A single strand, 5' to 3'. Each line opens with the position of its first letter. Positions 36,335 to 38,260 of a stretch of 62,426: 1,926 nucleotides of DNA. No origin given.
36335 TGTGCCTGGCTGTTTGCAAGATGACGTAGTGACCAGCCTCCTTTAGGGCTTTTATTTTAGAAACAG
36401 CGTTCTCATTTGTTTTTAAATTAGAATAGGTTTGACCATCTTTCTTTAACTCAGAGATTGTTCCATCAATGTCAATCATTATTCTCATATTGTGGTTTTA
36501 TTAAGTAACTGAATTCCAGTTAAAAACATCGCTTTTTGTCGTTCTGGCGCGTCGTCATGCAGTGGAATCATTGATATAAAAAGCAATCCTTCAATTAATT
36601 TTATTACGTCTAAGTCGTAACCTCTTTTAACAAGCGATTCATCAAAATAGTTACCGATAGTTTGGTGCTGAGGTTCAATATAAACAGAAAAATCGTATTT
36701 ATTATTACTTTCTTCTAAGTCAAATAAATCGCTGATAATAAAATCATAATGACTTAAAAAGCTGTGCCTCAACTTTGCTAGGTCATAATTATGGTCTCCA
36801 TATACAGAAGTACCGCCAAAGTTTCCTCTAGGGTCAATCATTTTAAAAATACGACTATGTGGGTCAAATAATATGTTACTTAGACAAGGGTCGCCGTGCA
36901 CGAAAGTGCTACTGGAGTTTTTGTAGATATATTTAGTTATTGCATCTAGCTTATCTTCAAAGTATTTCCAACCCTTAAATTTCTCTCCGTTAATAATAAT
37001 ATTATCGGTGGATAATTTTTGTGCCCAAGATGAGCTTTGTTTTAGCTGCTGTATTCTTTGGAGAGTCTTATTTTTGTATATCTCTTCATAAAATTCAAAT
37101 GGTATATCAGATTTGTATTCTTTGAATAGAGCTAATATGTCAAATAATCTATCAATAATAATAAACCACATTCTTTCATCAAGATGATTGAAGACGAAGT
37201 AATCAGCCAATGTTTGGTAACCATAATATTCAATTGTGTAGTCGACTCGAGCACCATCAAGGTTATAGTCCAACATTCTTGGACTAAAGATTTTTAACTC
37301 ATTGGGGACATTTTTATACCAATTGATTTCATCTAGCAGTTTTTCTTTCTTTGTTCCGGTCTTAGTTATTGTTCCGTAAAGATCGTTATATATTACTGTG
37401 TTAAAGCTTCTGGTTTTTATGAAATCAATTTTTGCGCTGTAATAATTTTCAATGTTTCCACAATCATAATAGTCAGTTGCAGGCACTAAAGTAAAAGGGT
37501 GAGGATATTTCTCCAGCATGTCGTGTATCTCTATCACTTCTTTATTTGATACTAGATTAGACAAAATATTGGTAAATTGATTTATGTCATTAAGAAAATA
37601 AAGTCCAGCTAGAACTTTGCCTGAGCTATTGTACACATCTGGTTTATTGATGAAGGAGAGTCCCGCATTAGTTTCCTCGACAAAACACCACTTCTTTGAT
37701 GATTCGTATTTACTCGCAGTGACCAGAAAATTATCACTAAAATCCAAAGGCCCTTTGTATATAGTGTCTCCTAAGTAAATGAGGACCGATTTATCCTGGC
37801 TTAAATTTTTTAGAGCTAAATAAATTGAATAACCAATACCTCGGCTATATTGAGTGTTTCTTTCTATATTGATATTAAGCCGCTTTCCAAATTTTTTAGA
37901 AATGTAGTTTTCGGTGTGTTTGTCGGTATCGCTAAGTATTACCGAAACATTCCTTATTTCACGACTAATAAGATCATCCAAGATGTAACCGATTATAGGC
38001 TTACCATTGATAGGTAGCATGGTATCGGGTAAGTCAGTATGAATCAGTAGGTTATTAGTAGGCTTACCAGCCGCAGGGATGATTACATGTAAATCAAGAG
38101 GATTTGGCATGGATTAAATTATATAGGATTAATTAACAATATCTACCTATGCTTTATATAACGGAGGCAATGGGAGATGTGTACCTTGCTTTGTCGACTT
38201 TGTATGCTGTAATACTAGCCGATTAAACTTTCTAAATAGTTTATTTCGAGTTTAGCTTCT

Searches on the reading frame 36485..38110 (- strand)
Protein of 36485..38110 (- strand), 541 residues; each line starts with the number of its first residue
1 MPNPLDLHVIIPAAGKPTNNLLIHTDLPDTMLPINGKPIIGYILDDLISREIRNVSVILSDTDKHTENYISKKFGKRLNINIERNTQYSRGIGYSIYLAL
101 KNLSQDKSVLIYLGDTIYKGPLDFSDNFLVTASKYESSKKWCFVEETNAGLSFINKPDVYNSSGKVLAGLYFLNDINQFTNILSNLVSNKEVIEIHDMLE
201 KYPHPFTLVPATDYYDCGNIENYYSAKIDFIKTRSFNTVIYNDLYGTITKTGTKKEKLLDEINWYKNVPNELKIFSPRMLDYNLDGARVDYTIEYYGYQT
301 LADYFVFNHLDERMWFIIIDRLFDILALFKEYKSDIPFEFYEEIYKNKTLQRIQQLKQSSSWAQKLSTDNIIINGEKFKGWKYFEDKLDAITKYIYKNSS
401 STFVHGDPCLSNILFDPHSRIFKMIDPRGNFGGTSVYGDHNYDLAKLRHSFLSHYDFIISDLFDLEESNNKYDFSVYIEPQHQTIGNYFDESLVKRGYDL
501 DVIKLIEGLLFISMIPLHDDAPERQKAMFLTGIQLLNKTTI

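Call 82: search_protein_families(library=pfam, proteins=[window:36485-38110:-], max_evalue=0.00001)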
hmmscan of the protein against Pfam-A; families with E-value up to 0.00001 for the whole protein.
window:36485-38110:- (541 aa): 2 families
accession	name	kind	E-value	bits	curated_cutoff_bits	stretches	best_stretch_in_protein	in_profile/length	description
PF00483.29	NTP_transferase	-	4.3e-07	30.2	21.2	1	26-227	19-239/245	Nucleotidyl transferase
PF01636.29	APH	-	5e-06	26.9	23.2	1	252-448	31-210/239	Phosphotransferase enzyme family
